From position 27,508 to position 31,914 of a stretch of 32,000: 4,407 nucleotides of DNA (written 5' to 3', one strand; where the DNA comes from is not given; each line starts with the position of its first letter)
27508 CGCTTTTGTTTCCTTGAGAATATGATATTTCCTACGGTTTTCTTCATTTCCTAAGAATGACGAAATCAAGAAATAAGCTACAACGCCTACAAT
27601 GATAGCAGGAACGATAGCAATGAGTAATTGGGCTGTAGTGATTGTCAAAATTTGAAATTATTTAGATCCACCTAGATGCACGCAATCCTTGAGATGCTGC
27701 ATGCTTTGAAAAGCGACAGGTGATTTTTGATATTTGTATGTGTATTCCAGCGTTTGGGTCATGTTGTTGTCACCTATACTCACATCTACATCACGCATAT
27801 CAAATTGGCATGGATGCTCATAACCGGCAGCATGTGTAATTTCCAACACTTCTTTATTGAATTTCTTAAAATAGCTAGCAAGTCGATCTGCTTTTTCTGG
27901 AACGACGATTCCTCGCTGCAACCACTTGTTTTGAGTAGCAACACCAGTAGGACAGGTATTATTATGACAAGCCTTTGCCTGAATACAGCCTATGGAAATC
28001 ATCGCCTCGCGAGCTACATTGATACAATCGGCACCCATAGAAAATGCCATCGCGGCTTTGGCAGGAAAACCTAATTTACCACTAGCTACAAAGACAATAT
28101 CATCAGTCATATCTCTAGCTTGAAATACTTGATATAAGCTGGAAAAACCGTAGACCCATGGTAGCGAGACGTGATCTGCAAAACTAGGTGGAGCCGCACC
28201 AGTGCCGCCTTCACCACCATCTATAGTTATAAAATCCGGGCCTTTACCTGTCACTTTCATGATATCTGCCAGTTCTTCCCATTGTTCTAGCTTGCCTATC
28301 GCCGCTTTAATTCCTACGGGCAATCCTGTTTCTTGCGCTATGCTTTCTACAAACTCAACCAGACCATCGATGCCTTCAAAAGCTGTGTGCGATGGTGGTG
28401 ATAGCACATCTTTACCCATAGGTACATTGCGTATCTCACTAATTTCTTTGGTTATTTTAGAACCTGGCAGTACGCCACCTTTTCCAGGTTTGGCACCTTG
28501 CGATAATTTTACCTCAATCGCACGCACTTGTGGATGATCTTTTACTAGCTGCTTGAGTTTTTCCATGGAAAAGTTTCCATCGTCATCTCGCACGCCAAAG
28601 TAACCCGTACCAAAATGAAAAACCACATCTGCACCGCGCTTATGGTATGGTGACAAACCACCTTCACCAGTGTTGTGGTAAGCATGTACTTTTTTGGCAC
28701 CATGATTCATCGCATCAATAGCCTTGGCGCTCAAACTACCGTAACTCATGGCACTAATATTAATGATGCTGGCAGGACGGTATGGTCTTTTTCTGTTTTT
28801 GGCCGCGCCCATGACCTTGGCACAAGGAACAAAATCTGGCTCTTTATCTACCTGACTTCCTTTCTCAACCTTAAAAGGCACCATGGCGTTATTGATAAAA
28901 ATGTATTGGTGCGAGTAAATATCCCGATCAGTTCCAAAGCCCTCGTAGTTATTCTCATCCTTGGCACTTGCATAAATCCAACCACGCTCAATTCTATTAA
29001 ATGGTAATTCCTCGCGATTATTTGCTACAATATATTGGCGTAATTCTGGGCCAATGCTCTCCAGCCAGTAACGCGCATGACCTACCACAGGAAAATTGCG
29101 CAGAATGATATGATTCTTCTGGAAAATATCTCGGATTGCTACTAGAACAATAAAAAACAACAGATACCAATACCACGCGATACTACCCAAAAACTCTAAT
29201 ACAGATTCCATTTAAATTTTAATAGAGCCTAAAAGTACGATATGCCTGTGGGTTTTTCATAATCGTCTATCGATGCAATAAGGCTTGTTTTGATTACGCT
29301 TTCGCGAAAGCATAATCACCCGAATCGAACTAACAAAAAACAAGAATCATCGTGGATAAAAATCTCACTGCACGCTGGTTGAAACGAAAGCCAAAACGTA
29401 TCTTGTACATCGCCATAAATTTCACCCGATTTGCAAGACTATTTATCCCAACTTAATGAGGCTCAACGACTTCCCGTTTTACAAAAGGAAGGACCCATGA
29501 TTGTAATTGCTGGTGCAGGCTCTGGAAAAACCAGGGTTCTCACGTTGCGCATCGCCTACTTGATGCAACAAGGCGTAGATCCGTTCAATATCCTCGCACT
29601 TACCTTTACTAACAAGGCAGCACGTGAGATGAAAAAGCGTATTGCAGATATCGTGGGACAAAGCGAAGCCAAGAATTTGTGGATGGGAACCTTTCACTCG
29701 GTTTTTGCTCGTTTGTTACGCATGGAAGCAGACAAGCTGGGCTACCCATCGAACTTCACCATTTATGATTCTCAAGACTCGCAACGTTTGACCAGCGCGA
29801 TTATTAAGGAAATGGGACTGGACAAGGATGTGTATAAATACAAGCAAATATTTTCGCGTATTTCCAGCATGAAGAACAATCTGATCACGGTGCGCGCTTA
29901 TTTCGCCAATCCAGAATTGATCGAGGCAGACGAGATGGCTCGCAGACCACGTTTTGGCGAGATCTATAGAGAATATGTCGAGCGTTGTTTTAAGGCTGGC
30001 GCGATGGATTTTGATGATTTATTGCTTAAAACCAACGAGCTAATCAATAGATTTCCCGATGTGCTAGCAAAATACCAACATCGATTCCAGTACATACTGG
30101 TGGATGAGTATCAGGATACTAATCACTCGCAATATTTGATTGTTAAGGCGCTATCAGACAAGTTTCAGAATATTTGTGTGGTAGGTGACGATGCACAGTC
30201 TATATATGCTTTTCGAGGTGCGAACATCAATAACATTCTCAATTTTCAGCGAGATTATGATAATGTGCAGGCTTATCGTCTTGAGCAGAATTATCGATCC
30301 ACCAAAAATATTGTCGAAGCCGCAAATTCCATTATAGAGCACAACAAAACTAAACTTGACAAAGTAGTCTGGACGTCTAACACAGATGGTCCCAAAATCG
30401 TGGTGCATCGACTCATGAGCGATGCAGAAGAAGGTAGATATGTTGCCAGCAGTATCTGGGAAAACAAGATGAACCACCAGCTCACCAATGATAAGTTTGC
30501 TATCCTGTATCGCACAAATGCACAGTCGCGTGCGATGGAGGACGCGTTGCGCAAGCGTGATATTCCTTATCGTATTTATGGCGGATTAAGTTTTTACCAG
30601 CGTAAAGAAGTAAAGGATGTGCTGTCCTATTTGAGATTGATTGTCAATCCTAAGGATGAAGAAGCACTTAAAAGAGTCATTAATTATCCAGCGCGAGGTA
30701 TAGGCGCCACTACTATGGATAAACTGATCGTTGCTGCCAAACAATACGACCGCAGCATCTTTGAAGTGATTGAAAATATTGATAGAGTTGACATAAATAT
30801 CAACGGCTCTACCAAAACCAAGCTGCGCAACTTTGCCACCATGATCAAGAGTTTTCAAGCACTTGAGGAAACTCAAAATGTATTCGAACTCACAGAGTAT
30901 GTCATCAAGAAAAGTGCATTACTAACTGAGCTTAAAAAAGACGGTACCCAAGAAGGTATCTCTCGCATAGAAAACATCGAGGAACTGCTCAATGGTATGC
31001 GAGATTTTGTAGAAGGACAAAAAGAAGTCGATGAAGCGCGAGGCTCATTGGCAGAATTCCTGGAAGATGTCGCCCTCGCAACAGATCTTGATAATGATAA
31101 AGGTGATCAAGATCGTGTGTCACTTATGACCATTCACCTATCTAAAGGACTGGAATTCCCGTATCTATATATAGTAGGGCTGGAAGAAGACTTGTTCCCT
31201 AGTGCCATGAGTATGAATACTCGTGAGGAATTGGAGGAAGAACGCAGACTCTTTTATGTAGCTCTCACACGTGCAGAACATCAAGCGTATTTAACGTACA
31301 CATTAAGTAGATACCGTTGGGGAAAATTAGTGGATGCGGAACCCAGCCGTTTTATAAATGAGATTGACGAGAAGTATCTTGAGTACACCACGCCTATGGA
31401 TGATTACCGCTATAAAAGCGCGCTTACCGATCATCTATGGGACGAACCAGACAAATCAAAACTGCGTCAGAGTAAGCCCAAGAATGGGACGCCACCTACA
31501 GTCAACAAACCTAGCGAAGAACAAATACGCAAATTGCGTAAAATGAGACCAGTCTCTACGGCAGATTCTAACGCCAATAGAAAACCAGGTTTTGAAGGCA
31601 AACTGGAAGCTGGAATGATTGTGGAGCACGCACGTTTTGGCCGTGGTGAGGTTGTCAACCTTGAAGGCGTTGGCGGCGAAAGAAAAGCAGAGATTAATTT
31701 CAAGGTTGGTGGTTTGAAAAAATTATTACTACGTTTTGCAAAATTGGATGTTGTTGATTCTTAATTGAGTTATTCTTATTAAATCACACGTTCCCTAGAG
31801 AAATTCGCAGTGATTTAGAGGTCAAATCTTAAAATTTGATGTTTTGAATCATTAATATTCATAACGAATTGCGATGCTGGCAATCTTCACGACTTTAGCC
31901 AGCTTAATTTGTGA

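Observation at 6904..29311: Highly iterated perfect 14-bp palindrome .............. scattered through genes and spacers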

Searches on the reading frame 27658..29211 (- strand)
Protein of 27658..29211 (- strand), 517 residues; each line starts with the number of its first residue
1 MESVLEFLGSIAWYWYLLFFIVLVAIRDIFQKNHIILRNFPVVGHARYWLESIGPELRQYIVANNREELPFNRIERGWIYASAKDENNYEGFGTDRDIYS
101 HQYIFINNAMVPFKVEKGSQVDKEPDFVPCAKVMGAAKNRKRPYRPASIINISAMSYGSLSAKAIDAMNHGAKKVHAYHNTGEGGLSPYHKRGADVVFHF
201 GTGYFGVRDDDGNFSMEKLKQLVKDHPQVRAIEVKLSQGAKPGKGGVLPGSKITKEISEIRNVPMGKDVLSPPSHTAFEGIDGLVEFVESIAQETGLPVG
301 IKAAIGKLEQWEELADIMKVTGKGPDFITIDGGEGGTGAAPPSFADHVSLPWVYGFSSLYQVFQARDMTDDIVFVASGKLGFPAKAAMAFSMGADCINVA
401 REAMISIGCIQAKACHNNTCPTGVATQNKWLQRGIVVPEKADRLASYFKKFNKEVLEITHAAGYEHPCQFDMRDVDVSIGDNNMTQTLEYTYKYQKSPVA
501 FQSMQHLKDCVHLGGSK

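Call 6: search_protein_families(library=ncbifam, proteins=[window:27658-29211:-])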
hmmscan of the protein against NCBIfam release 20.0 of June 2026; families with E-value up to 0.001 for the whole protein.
window:27658-29211:- (517 aa): 2 families
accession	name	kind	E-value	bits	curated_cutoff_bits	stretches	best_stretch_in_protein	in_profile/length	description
NF008730.0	PRK11750.1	equivalog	2e-36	124.8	1047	1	153-463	864-1158/1490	glutamate synthase large subunit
TIGR02151.1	IPP_isom_2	equivalog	0.00093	18.2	281.3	0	286-404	171-292/338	type 2 isopentenyl-diphosphate Delta-isomerase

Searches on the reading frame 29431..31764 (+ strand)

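Call 6: search_protein_families(library=ncbifam, proteins=[window:29431-31764:+])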
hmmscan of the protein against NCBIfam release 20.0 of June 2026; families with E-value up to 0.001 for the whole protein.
window:29431-31764:+ (777 aa): 16 families
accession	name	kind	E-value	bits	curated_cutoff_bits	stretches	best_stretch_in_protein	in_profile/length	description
TIGR01073.1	pcrA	equivalog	2.6e-236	786.5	911.2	1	5-772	2-724/725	DNA helicase PcrA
NF008743.0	PRK11773.1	equivalog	2.9e-206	687.1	965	2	4-652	6-643/720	DNA helicase II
TIGR01075.1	uvrD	equivalog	2.6e-194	647.5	1144.45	2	5-654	2-640/715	DNA helicase II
TIGR01074.1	rep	equivalog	1.4e-175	585.3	951.45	1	7-652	1-640/668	DNA helicase Rep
NF008172.0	PRK10919.1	equivalog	4.1e-137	458.2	1168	1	7-652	2-640/673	DNA helicase Rep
TIGR02785.1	addA_Gpos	equivalog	1.2e-53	182.4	707.65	3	346-587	569-808/1234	helicase-exonuclease AddAB subunit AddA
NF008276.0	PRK11054.1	equivalog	1.1e-49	169.6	543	3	187-328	404-541/684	DNA helicase IV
TIGR00609.1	recB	equivalog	3.4e-45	154.6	696.05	3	177-306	328-459/1175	exodeoxyribonuclease V subunit beta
TIGR02784.1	addA_alphas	equivalog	1.6e-40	139.4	860.75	4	179-308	348-499/1138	double-strand break repair helicase AddA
NF010485.0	PRK13909.1-2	equivalog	4.7e-39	134.3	650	2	126-580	232-628/909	RecB-like helicase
NF010487.0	PRK13909.1-4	equivalog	1.2e-37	129.6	759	2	120-406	228-528/924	RecB-like helicase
NF008128.0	PRK10876.1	equivalog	7.3e-25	86.8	1697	1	187-306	344-465/1181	exodeoxyribonuclease V subunit beta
NF010484.0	PRK13909.1-1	equivalog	1.5e-21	75.9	1074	2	21-75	6-60/945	RecB-like helicase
NF041464.1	HelD_BACSU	equivalog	9.7e-18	63.4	419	2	214-381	542-700/779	RNA polymerase recycling motor HelD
NF010486.0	PRK13909.1-3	equivalog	1.4e-16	59.8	1109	2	23-80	8-65/921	RecB-like helicase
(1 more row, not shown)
